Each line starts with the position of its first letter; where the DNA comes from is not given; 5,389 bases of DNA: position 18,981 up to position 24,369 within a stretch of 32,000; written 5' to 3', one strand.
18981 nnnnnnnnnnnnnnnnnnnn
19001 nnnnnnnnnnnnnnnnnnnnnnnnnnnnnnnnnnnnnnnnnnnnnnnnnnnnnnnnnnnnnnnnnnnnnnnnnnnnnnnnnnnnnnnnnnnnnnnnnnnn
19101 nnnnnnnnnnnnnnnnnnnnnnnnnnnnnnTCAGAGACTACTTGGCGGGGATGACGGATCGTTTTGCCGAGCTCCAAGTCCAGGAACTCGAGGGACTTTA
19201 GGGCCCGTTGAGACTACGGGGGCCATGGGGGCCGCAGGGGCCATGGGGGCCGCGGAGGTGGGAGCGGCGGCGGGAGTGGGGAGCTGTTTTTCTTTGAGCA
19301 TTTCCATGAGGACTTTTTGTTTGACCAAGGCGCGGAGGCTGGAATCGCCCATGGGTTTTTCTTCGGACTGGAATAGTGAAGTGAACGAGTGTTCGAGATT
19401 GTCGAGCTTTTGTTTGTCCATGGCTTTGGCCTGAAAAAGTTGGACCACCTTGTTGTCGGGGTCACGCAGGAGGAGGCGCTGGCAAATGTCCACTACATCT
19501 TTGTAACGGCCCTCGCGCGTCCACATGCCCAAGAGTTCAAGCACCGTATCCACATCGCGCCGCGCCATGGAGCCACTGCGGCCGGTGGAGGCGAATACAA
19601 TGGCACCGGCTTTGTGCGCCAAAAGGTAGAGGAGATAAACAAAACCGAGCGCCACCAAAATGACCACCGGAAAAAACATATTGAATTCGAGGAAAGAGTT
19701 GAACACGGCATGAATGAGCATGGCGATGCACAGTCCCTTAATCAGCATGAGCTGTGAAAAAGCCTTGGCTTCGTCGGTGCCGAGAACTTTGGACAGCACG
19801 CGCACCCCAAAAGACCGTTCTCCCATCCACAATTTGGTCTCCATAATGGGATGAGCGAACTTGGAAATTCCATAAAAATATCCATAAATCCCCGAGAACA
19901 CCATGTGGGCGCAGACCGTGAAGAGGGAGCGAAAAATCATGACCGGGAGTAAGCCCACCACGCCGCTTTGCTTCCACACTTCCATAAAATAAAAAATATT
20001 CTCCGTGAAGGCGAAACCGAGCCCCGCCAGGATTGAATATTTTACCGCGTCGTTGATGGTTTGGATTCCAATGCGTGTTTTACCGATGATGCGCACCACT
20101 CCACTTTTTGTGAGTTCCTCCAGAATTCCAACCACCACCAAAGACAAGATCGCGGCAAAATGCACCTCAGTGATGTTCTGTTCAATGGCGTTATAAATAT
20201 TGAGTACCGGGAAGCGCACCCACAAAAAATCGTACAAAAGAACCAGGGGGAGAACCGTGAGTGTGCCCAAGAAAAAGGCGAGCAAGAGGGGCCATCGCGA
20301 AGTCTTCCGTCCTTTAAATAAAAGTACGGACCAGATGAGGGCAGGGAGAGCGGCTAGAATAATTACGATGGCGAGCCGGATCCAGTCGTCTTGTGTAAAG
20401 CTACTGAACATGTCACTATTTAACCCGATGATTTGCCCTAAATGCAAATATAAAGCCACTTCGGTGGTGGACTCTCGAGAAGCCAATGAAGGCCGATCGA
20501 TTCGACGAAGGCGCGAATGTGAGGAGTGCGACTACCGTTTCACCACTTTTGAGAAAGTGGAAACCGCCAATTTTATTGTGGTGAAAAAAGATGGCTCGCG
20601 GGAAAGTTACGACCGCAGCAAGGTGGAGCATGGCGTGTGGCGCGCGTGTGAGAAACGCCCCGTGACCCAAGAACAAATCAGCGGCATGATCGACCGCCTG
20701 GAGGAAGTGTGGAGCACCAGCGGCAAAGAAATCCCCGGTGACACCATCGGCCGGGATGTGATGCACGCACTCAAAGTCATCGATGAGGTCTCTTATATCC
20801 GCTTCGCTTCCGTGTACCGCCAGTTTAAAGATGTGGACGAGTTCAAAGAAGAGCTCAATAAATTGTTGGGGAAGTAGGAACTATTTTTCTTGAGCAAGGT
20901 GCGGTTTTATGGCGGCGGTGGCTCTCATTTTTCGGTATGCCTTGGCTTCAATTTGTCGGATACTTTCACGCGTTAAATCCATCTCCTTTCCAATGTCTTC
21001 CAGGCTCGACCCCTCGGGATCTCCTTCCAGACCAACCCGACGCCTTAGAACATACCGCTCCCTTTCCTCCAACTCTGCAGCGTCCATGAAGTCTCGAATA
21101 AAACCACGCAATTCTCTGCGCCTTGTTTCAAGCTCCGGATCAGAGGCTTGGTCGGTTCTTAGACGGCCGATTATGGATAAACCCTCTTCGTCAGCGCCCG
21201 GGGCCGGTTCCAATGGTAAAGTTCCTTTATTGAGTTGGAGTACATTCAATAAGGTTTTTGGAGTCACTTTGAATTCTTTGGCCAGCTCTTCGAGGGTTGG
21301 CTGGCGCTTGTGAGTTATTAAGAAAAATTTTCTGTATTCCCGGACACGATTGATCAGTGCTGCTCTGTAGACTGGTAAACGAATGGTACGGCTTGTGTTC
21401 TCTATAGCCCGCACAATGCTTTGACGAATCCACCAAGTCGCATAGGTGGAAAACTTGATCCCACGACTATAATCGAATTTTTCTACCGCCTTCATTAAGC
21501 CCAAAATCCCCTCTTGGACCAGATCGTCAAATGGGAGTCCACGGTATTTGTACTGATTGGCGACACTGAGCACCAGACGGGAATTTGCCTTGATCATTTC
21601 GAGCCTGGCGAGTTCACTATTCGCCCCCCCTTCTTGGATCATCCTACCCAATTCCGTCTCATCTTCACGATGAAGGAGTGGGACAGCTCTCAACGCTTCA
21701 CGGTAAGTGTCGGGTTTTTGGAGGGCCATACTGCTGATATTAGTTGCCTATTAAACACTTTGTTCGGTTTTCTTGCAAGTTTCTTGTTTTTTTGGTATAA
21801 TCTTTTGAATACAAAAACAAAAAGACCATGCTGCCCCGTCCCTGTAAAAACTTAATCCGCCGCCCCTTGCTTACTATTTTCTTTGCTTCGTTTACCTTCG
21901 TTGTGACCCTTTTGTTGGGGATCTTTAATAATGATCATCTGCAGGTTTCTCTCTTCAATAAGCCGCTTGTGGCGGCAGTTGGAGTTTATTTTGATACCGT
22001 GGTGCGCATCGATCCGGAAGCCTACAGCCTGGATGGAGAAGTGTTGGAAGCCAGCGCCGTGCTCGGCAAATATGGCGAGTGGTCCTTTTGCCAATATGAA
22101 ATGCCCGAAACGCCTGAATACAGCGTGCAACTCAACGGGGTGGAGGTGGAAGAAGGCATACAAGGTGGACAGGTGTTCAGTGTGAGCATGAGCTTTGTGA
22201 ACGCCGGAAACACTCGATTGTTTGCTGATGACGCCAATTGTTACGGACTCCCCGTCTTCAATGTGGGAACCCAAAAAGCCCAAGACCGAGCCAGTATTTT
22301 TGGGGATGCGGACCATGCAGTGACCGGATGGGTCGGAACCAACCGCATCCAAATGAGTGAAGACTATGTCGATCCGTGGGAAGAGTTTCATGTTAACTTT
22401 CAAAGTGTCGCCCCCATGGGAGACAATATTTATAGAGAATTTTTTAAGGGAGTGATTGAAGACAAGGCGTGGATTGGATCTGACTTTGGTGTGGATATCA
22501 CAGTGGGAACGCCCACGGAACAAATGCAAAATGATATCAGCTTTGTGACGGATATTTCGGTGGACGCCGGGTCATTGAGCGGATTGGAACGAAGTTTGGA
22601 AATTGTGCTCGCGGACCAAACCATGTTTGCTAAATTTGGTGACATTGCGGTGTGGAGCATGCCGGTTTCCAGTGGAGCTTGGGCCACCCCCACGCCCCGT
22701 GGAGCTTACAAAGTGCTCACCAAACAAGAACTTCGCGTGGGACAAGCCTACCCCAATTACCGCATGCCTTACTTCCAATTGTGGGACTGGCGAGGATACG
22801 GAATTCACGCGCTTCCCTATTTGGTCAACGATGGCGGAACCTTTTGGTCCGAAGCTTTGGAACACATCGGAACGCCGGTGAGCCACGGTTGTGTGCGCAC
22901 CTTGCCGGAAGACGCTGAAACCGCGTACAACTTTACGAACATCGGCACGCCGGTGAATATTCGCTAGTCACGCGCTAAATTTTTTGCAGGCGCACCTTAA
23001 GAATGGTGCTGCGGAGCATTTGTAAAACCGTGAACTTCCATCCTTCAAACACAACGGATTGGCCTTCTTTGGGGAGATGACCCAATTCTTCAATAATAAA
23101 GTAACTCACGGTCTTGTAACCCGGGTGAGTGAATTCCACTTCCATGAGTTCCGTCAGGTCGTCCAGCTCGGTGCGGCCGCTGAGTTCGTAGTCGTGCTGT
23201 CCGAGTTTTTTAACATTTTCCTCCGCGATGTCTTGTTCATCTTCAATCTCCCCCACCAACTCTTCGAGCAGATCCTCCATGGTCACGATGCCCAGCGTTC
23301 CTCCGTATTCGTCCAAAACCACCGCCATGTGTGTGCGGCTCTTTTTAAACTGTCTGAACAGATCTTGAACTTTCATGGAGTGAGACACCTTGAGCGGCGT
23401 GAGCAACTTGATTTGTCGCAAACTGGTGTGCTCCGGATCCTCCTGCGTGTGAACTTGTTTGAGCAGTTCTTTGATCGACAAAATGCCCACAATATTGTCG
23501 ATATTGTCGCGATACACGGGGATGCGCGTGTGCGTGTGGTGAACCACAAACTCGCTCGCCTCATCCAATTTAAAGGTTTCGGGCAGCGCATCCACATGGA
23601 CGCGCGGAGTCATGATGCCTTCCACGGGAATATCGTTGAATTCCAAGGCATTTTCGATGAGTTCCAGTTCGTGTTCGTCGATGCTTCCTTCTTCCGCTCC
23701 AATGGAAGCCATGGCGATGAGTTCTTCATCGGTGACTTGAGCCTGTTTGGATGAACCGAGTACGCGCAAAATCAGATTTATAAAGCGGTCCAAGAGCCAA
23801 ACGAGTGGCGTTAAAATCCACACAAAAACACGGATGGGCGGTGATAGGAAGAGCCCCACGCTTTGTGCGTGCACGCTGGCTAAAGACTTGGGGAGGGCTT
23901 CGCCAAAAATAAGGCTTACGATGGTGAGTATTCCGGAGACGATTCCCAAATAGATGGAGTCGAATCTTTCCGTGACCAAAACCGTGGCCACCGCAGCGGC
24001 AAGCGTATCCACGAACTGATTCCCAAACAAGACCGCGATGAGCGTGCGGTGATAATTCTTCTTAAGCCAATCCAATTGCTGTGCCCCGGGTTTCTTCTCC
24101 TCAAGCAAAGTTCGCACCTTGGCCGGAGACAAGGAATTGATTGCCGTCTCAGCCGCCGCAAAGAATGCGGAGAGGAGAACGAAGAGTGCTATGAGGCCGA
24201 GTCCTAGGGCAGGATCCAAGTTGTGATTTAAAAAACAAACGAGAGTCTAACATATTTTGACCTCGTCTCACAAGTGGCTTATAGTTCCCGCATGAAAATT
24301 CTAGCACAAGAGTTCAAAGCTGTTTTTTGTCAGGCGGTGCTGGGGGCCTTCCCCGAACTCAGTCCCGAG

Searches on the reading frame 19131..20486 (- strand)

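Call 46: search_protein_families(library=pfam, max_evalue=0.001, proteins=[window:19131-20486:-])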
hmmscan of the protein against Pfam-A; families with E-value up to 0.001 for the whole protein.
window:19131-20486:- (451 aa): 1 family
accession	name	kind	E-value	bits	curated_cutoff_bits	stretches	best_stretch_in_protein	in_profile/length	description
PF13367.11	PrsW-protease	-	6.9e-24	84.9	23.5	1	64-284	3-192/196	PrsW family intramembrane metalloprotease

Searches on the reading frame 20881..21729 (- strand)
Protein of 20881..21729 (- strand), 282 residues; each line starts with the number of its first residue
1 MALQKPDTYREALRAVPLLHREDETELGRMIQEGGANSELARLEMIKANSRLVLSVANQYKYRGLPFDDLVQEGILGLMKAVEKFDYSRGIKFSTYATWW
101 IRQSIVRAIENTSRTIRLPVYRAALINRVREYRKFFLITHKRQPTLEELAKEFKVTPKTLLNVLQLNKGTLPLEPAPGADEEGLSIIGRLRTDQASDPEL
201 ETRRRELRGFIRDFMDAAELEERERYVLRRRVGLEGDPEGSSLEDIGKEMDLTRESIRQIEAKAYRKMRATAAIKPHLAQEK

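Call 46: search_protein_families(library=pfam, max_evalue=0.001, proteins=[window:20881-21729:-])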
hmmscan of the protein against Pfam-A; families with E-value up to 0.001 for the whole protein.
window:20881-21729:- (282 aa): 3 families
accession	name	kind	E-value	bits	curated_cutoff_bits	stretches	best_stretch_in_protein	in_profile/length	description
PF04542.20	Sigma70_r2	-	5.9e-22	77.7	24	1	45-114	1-70/71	Sigma-70 region 2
PF04545.22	Sigma70_r4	-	4.1e-12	45.9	24.1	1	218-270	3-50/50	Sigma-70, region 4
PF04539.22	Sigma70_r3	-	6.4e-06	26.6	25.3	1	126-181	3-58/78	Sigma-70 region 3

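Call 81: search_protein_families(library=ncbifam, max_evalue=0.001, proteins=[window:20881-21729:-])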
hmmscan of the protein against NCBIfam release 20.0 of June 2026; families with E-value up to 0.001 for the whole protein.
window:20881-21729:- (282 aa): 48 families (the best 25 are shown)
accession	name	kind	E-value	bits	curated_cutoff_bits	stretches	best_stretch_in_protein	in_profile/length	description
NF041931.2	MzaA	equivalog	1.4e-73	248.9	800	1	18-271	454-704/726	MZA anti-phage system associated sigma-70 family RNA polymerase sigma factor MzaA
NF004208.0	PRK05658.1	equivalog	3.1e-72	244.5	555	1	22-270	374-618/631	RNA polymerase sigma factor RpoD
TIGR02997.1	Sig70-cyanoRpoD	subfamily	1.9e-66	224.4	384.5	1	24-269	62-298/298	RNA polymerase sigma factor, RpoD/SigA family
TIGR02393.1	RpoD_Cterm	equivalog_domain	2.2e-66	223.9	354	1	41-272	1-228/238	RNA polymerase sigma factor RpoD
TIGR02394.1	rpoS_proteo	equivalog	1.2e-65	221.8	378.7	1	8-272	17-274/285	RNA polymerase sigma factor RpoS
NF006666.0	PRK09210.1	equivalog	2e-65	221.5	572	1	12-272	107-360/370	RNA polymerase sigma factor RpoD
NF004207.0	PRK05657.1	equivalog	4.4e-65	220.2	394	1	9-272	61-317/329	RNA polymerase sigma factor RpoS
NF005643.0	PRK07406.1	equivalog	7e-60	203.1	500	1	39-270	159-385/397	RNA polymerase sigma factor RpoD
NF004562.0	PRK05901.1-4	equivalog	2.6e-59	201.2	779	1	29-271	305-543/571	RNA polymerase sigma factor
NF005785.0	PRK07598.1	equivalog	1.5e-58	198.6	554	1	25-270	164-400/415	RNA polymerase sigma factor SigC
NF005920.0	PRK07921.1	subfamily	9.3e-56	189.2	464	1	19-271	73-317/328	RNA polymerase sigma factor SigB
NF004561.0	PRK05901.1-3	equivalog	1.7e-54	185.8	582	1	21-270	284-525/537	RNA polymerase sigma factor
NF004566.0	PRK05901.2-4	equivalog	2.4e-53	181.9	531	1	11-270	162-432/448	RNA polymerase sigma factor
NF004560.0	PRK05901.1-1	equivalog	1.4e-52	179.5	711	1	39-270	277-504/516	RNA polymerase sigma factor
NF004565.0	PRK05901.2-3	equivalog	1.3e-51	176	484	1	18-272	231-490/501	RNA polymerase sigma factor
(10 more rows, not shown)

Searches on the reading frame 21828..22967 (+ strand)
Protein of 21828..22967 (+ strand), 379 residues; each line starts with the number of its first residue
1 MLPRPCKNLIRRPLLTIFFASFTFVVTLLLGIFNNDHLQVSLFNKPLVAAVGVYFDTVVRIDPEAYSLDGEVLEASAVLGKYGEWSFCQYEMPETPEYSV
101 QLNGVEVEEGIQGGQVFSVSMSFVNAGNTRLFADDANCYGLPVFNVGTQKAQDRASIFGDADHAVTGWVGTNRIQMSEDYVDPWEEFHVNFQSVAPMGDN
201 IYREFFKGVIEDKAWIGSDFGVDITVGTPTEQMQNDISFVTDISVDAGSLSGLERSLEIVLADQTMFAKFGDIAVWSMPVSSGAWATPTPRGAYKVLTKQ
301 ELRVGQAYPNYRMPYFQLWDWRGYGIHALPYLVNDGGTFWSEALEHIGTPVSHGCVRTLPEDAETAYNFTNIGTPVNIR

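Call 46: search_protein_families(library=pfam, max_evalue=0.001, proteins=[window:21828-22967:+])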
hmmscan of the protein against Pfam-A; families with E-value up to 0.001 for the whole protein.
window:21828-22967:+ (379 aa): 1 family
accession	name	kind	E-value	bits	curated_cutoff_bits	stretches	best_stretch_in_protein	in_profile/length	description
PF03734.19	YkuD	-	1.1e-17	65.4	23.4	1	257-378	4-146/146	L,D-transpeptidase catalytic domain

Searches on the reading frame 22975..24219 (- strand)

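Call 46: search_protein_families(library=pfam, max_evalue=0.001, proteins=[window:22975-24219:-])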
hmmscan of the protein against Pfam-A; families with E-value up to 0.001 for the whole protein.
window:22975-24219:- (414 aa): 3 families
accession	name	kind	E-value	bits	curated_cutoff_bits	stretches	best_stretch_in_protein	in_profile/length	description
PF01595.25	CNNM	-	1.7e-49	168.3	28.4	1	10-184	3-181/181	Cyclin M transmembrane N-terminal domain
PF03471.22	CorC_HlyC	-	1.8e-19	70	27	1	338-413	2-79/81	Transporter associated domain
PF00571.33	CBS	-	4.3e-16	59.4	24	2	275-322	9-56/57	CBS domain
